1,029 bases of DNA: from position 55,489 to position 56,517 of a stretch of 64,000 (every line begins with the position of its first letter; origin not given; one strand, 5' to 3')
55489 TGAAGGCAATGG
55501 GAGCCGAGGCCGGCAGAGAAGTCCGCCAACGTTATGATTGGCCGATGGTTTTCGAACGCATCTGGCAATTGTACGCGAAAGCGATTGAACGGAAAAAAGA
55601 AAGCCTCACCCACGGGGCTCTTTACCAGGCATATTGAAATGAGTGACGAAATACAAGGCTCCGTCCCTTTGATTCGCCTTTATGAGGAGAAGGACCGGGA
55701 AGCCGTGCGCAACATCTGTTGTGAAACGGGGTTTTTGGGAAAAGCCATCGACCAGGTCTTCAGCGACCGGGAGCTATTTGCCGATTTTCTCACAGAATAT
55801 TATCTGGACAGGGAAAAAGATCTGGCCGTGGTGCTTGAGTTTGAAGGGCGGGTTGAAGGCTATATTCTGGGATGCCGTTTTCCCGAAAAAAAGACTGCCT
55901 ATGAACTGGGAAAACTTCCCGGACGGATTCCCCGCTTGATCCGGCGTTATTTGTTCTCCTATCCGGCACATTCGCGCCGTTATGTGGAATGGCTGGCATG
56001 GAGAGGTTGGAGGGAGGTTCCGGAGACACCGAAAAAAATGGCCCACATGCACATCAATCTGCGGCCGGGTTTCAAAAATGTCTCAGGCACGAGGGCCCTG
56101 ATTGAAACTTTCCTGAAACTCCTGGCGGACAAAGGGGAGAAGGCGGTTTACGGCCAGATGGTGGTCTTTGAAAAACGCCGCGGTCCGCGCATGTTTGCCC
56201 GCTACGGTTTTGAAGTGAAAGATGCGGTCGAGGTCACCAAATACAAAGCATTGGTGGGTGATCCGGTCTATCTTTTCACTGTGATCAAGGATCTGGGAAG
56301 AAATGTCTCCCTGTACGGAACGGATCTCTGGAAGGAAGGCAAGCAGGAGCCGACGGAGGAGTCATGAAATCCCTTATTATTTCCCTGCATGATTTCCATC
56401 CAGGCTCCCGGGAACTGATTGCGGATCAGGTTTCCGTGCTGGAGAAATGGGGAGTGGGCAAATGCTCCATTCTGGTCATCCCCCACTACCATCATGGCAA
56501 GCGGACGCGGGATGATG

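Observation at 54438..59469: Translationally coupled GT4-GNAT-DUF2334-PHP::GT4 operon: candidate pathway for a de-N-acetylated and re-acylated glycoside, not a classical polysaccharide locus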

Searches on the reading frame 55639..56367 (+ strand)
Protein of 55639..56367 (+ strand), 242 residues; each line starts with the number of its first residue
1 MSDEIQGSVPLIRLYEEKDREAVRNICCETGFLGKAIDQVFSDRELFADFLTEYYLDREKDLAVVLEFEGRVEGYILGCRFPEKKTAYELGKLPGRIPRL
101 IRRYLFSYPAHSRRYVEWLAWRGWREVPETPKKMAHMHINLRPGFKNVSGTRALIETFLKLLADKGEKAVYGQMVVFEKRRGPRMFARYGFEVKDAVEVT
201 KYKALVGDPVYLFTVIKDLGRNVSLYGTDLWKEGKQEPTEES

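Call 6: search_protein_families(library=pfam, proteins=[window:55639-56367:+], max_evalue=0.01)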
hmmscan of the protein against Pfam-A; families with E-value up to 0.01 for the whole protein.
window:55639-56367:+ (242 aa): 0 families

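Call 7: search_protein_families(library=ncbifam, proteins=[window:55639-56367:+], max_evalue=0.01)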
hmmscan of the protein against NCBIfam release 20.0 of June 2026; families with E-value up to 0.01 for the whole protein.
window:55639-56367:+ (242 aa): 0 families

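Call 15: search_protein_families(library=pfam, proteins=[window:55639-56367:+], max_evalue=10)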
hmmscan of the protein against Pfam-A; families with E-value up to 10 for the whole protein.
window:55639-56367:+ (242 aa): 1 family
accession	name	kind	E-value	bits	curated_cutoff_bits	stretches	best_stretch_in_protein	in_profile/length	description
PF05047.22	L51_S25_CI-B8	-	0.14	12.7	26.6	1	173-201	20-49/52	Mitochondrial ribosomal protein L51 / S25 / CI-B8 domain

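Call 17: search_solved_structures(query=window:55639-56367:+, max_evalue=10)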
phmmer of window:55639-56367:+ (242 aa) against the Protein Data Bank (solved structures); distinct sequences matched with E-value up to 10: 2.
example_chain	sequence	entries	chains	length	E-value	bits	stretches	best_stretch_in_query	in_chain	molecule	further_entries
4bmh_A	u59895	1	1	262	1e-14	58.1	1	10-191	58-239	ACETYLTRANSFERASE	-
2j13_A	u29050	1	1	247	1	12.3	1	28-74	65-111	POLYSACCHARIDE DEACETYLASE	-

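Call 20: find_homologous_proteins(query=window:55639-56367:+, max_evalue=0.001)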
Query window:55639-56367:+ (242 aa): 211 proteins with E <= 0.001 among 556 candidates; the best 120 are listed.
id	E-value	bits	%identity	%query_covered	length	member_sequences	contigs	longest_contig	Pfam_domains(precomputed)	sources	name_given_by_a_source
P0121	1.2e-157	541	98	100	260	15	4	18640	-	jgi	-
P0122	4.3e-139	480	89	98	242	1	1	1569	-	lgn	-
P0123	1.1e-127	443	82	97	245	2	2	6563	-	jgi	jgi:hypothetical protein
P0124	1.0e-117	410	78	95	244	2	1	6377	-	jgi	jgi:hypothetical protein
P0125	3.5e-117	408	76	96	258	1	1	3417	-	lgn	-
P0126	1.5e-116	406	74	100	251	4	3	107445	-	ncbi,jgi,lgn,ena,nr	ncbi:MAG: hypothetical protein SH807_02660 [Blastochloris sp.]|jgi:hypothetical protein|nr:hypotheti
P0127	1.4e-113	397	76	93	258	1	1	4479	-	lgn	-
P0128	2.3e-94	334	87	68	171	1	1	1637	-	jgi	jgi:hypothetical protein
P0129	3.9e-90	320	59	98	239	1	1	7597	-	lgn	-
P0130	4.1e-88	313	56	99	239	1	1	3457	-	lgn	-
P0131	1.8e-87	311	65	91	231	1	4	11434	-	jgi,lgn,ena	-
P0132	2.4e-87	311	59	99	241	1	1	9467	-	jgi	jgi:hypothetical protein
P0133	7.5e-87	309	57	98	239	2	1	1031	-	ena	-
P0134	1.3e-86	308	55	98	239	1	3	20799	-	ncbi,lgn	-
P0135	1.5e-86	308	64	93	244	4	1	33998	-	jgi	jgi:hypothetical protein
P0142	2.6e-84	301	59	98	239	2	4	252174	-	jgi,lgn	-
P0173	5.8e-74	267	58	90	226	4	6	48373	PF00583.32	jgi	jgi:GNAT superfamily N-acetyltransferase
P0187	6.3e-69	250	55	90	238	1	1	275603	-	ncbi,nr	ncbi:MAG: GNAT family acetyltransferase [Verrucomicrobiae bacterium]|nr:GNAT family acetyltransferas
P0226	2.1e-65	239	53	89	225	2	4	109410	-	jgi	jgi:hypothetical protein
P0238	2.4e-64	235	51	92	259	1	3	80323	-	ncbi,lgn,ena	-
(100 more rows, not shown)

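Call 37: find_encoding_contigs(protein=P0187, flank=8000, max_places=1)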
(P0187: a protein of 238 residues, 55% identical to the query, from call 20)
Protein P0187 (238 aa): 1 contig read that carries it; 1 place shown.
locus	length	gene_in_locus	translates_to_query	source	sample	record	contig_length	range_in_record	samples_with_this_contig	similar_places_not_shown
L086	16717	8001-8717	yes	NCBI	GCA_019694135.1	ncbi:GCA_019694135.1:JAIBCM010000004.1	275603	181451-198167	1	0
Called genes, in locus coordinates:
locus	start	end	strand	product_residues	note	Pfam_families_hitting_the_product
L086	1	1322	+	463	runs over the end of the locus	PF00072:Response_reg, PF00158:Sigma54_activat, PF14532:Sigma54_activ_2, PF07728:AAA_5, PF25601:AAA_lid_14, PF02954:HTH_8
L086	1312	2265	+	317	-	PF13793:Pribosyltran_N, PF00156:Pribosyltran, PF14572:Pribosyl_synth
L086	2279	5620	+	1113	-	PF05359:DUF748 (faint), PF13116:YhdP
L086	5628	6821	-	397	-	PF00266:Aminotran_5, PF00155:Aminotran_1_2, PF01212:Beta_elim_lyase, PF01041:DegT_DnrJ_EryC1 (weak)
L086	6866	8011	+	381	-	PF13439:Glyco_transf_4, PF13579:Glyco_trans_4_4, PF20706:GT4-conflict, PF00534:Glycos_transf_1, PF13692:Glyco_trans_1_4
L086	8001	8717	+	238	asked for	-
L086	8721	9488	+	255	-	PF10096:DUF2334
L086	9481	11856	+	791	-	PF13439:Glyco_transf_4, PF13579:Glyco_trans_4_4, PF00534:Glycos_transf_1, PF13692:Glyco_trans_1_4, PF20706:GT4-conflict (weak)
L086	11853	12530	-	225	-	PF07963:N_methyl (weak)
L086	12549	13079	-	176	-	-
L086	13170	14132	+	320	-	PF00291:PALP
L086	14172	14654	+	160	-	PF00578:AhpC-TSA, PF08534:Redoxin, PF00085:Thioredoxin, PF13098:Thioredoxin_2 (weak), PF13905:Thioredoxin_8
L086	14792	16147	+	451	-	PF01979:Amidohydro_1, PF12890:DHOase (weak)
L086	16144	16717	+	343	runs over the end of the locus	PF01118:Semialdhyde_dh, PF22698:Semialdhyde_dhC_1, PF02774:Semialdhyde_dhC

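Call 38: find_encoding_contigs(protein=P0238, flank=8000, max_places=1)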
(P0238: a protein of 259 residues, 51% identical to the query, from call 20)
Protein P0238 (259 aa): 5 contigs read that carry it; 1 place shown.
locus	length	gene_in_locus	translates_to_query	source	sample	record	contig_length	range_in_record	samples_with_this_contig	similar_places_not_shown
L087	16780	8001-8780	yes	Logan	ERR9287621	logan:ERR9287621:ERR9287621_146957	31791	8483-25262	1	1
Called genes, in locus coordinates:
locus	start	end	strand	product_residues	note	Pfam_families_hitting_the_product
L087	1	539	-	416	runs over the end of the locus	PF13709:DUF4159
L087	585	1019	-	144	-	PF02472:ExbD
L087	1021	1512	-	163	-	PF02472:ExbD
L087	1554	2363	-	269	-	PF01618:MotA_ExbB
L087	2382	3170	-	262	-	PF07719:TPR_2 (faint), PF13174:TPR_6 (faint), PF13428:TPR_14 (faint), PF13432:TPR_16 (faint), PF13181:TPR_8 (faint), PF14559:TPR_19 (faint)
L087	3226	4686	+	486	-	PF13623:SurA_N_2, PF13624:SurA_N_3, PF13145:Rotamase_2 (faint)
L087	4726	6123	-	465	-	PF00753:Lactamase_B, PF12706:Lactamase_B_2, PF16661:Lactamase_B_6, PF10996:Beta-Casp, PF07521:RMMBL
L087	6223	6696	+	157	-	-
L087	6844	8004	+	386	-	PF13439:Glyco_transf_4, PF13579:Glyco_trans_4_4, PF20706:GT4-conflict, PF00534:Glycos_transf_1, PF13692:Glyco_trans_1_4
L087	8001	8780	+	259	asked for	-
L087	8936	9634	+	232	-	PF07963:N_methyl (weak)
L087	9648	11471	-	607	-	PF08439:Peptidase_M3_N, PF01432:Peptidase_M3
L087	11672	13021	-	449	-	PF02878:PGM_PMM_I, PF02879:PGM_PMM_II, PF02880:PGM_PMM_III, PF00408:PGM_PMM_IV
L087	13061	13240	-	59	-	-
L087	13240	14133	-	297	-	PF02457:DAC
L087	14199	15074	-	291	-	PF00809:Pterin_bind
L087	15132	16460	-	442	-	PF12704:MacB_PCD, PF02687:FtsX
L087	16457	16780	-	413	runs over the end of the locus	PF12704:MacB_PCD, PF02687:FtsX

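Call 57: search_solved_structures(query=A1, max_evalue=0.01, show_alignments=1)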
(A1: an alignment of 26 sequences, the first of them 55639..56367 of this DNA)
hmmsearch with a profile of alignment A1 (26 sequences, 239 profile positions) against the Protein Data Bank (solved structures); distinct sequences matched with E-value up to 0.01: 3.
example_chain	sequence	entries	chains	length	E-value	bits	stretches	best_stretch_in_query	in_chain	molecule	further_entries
4bmh_A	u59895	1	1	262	1.4e-21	80.2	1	9-192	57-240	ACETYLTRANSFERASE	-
3zj0_A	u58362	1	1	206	0.00044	23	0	8-83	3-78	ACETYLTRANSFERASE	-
6r45_A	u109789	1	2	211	0.0089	18.7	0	6-89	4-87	O-GlcNAcase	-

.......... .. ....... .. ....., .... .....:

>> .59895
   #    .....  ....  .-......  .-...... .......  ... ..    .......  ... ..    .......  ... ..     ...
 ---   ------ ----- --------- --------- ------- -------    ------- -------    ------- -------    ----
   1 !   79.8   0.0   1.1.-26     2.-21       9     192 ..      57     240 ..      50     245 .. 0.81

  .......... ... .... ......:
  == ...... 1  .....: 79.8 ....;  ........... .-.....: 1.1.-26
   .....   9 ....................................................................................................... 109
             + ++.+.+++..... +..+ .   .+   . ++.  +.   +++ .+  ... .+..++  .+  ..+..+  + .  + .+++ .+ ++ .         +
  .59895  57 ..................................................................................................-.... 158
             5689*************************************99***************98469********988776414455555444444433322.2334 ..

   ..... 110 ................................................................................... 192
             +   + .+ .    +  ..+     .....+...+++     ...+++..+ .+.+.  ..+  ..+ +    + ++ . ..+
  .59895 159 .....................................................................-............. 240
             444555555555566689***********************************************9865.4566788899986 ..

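Call 68: predict_structure(alignment_id=A1)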
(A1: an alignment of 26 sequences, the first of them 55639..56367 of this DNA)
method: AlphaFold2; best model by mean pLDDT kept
length: 242 residues; sequences in the alignment: 26
mean_pLDDT: 90.4   pTM: 0.85
mean pLDDT of the five models: 90.4, 89.5, 88.7, 87.4, 87.1
residues with pLDDT >= 90: 183; 70-90: 42; 50-70: 9; < 50: 8
segments of 3 or more residues with pLDDT < 50: 1-4, 237-239
pLDDT, mean of each block of 10 residues (from residue 1): 59 98 97 90 95 97 97 98 96 93 96 94 92 96 90 96 98 83 84 94 90 95 87 64 47
secondary structure, 60 per line:
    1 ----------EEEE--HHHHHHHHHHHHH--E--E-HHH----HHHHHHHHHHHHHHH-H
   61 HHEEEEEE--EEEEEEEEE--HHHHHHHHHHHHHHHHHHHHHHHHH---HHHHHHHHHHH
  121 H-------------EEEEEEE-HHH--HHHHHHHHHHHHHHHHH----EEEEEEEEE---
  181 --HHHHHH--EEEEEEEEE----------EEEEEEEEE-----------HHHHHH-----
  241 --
elements in order: E11-14 H17-29 H44-58 E63-68 E71-79 H82-106 H110-121 E135-141 H148-164 E169-177 H183-188 E191-199 E210-218 H230-235

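Call 70: fold_search(model_id=the predicted structure, library=pdb)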
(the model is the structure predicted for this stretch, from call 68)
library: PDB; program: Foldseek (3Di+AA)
matches with E <= 10: 1172; with E <= 0.001: 310
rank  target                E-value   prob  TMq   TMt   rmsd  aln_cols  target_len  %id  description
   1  4bmh                  5.5e-12  1.00  0.60  0.70   4.9       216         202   30  Crystal structure of SsHAT (released 2014-01-15)
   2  3zj0                  7.4e-09  1.00  0.52  0.61   6.3       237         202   20  The human O-GlcNAcase C-terminal domain is a pseudo histone acetyltransferase (released 2013-10-16)
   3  6r45_A                7.9e-09  1.00  0.57  0.65   5.3       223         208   15  Crystal structure of eukaryotic O-GlcNAcase HAT-like domain (released 2020-04-08)
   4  6r45_B                9.5e-08  1.00  0.58  0.67   5.1       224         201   15  Crystal structure of eukaryotic O-GlcNAcase HAT-like domain (released 2020-04-08)
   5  9igl_C                1.5e-07  1.00  0.53  0.71   8.2       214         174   15  Crystal structure of P. syringae phosphinothricin acetyltransferase PSPTO_3321 in complex with L-phosphinothricin (released 2025-03-12)
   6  5dwn_C                1.6e-07  1.00  0.50  0.65   9.9       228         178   16  Crystal structure of Phosphinothricin N-acetyltransferase from Brucella ovis in complex with AcetylCoA <structure_deta (released 2015-10-28)
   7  5k9n_B                1.8e-07  1.00  0.47  0.54   7.4       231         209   12  Structural and Mechanistic Analysis of Drosophila melanogaster Polyamine N acetyltransferase, an enzyme that Catalyzes (released 2017-06-07)
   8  9igl_D                2.2e-07  1.00  0.50  0.67   8.6       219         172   14  Crystal structure of P. syringae phosphinothricin acetyltransferase PSPTO_3321 in complex with L-phosphinothricin (released 2025-03-12)
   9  5dwn_A                2.8e-07  1.00  0.49  0.64   9.8       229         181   15  Crystal structure of Phosphinothricin N-acetyltransferase from Brucella ovis in complex with AcetylCoA <structure_deta (released 2015-10-28)
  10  3dr8_B                3.2e-07  1.00  0.50  0.67   6.8       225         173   15  Structure of yncA, a putative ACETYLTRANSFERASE from Salmonella typhimurium with its cofactor Acetyl-CoA (released 2008-08-12)
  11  9igl_A                3.9e-07  1.00  0.51  0.68   8.6       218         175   15  Crystal structure of P. syringae phosphinothricin acetyltransferase PSPTO_3321 in complex with L-phosphinothricin (released 2025-03-12)
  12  3dr6_A                5.7e-07  1.00  0.50  0.67   7.2       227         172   14  Structure of yncA, a putative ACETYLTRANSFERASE from Salmonella typhimurium (released 2008-09-09)
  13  5dwn_B                6.9e-07  1.00  0.49  0.64   9.7       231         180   16  Crystal structure of Phosphinothricin N-acetyltransferase from Brucella ovis in complex with AcetylCoA <structure_deta (released 2015-10-28)
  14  1vhs_A                8.3e-07  1.00  0.51  0.71   7.9       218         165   15  Crystal structure of a putative phosphinothricin N-acetyltransferase (released 2003-12-30)
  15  9igk_C                8.8e-07  1.00  0.50  0.66   7.6       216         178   14  Crystal structure of P. syringae phosphinothricin acetyltransferase PSPTO_3321 (released 2025-03-12)
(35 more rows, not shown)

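Call 73: find_encoding_contigs(protein=P0142, flank=7000, max_places=1)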
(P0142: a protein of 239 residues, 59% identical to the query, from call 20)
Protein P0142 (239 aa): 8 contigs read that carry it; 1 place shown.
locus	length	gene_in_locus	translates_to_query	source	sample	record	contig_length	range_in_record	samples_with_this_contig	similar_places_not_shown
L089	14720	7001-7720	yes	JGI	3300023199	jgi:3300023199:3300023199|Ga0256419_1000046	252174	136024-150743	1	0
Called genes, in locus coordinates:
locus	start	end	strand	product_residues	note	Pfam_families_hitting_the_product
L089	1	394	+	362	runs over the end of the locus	PF06144:DNA_pol3_delta, PF21694:DNA_pol3_delta_C (weak)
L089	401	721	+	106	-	PF00581:Rhodanese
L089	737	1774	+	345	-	PF01515:PTA_PTB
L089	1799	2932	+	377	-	PF01656:CbiA, PF13500:AAA_26, PF07085:DRTGG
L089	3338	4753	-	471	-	PF00072:Response_reg, PF00069:Pkinase, PF07714:PK_Tyr_Ser-Thr, PF03109:ABC1 (weak)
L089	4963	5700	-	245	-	PF01522:Polysacc_deac_1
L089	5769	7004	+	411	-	PF13439:Glyco_transf_4, PF13579:Glyco_trans_4_4, PF20706:GT4-conflict, PF00534:Glycos_transf_1, PF13692:Glyco_trans_1_4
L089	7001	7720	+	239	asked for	-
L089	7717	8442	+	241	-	PF10096:DUF2334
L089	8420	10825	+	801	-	PF13439:Glyco_transf_4, PF13579:Glyco_trans_4_4, PF00534:Glycos_transf_1, PF20706:GT4-conflict (weak), PF13692:Glyco_trans_1_4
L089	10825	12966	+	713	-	PF02335:Cytochrom_C552 (faint), PF14537:Cytochrom_c3_2 (faint), PF09699:Paired_CXXCH_1 (weak), PF13646:HEAT_2, PF13432:TPR_16 (weak), PF00515:TPR_1 (weak), PF07719:TPR_2 (weak), PF13181:TPR_8 (weak), +10 more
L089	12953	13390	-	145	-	PF01592:NifU_N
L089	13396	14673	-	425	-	PF00155:Aminotran_1_2, PF00266:Aminotran_5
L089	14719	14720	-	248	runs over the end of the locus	PF01507:PAPS_reduct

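Call 74: find_encoding_contigs(protein=P0226, flank=7000, max_places=1)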
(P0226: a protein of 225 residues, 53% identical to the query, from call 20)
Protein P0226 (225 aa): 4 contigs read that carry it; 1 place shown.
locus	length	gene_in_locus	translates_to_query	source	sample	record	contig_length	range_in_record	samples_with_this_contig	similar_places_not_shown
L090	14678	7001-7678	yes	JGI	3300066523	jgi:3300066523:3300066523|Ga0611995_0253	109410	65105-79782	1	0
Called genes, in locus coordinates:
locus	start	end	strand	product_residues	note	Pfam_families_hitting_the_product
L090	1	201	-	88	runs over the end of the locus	PF01541:GIY-YIG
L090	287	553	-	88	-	PF01541:GIY-YIG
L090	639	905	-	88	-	PF01541:GIY-YIG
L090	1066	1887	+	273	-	-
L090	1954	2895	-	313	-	PF20511:PMI_typeI_cat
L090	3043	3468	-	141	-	PF01850:PIN (weak)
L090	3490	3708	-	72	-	-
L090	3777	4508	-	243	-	PF01522:Polysacc_deac_1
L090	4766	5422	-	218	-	PF01797:Y1_Tnp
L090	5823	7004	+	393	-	PF13439:Glyco_transf_4, PF13579:Glyco_trans_4_4, PF20706:GT4-conflict, PF00534:Glycos_transf_1, PF13692:Glyco_trans_1_4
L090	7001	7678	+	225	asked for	-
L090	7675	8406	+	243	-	PF10096:DUF2334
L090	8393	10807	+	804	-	PF13439:Glyco_transf_4, PF13579:Glyco_trans_4_4 (weak), PF20706:GT4-conflict, PF00534:Glycos_transf_1, PF13524:Glyco_trans_1_2 (faint), PF13692:Glyco_trans_1_4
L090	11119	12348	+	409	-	PF13011:LZ_Tnp_IS481 (weak), PF13518:HTH_28 (weak), PF13551:HTH_29 (faint), PF13384:HTH_23 (faint), PF13565:HTH_32, PF00665:rve, PF13683:rve_3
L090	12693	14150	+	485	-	-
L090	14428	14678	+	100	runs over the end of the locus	PF02697:VAPB_antitox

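Call 75: search_protein_families(library=ncbifam, proteins=[L087:6844-8004:+], max_evalue=1e-10)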
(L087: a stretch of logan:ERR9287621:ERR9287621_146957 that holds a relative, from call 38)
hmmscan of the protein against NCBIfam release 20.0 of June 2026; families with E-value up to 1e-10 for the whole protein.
L087:6844-8004:+ (386 aa): 7 families
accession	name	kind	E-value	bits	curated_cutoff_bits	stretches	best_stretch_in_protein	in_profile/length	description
NF053787.1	GlcN_PG_synth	equivalog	2.3e-77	260.3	480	1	1-384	1-359/361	N-acetylglucosaminyl phosphatidylglycerol synthase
TIGR03088.1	stp2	hypoth_equivalog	1.6e-15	57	409.05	1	179-381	161-370/374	TIGR03088 family PEP-CTERM/XrtA system glycosyltransferase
TIGR04047.1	MSMEG_0565_glyc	hypoth_equivalog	3.7e-15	55.9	259.85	1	155-381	136-371/373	MSMEG_0565 family glycosyltransferase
TIGR03449.1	mycothiol_MshA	equivalog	1.4e-14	53.8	462.5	1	179-383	189-402/406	D-inositol-3-phosphate glycosyltransferase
TIGR04157.1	glyco_rSAM_CFB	subfamily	3.8e-11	42.6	400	1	192-319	208-333/406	TIGR04157 family glycosyltransferase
NF047684.1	TeichurnBiosyTuaC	equivalog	3.8e-11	42.5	550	1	180-361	187-366/391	teichuronic acid biosynthesis protein TuaC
TIGR03999.1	thiol_BshA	equivalog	3.8e-11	42.5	273.7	1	187-383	176-372/375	N-acetyl-alpha-D-glucosaminyl L-malate synthase BshA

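Call 84: search_protein_families(library=padloc, proteins=[window:55639-56367:+], max_evalue=0.001)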
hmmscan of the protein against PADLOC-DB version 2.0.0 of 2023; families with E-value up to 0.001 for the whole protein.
window:55639-56367:+ (242 aa): 0 families
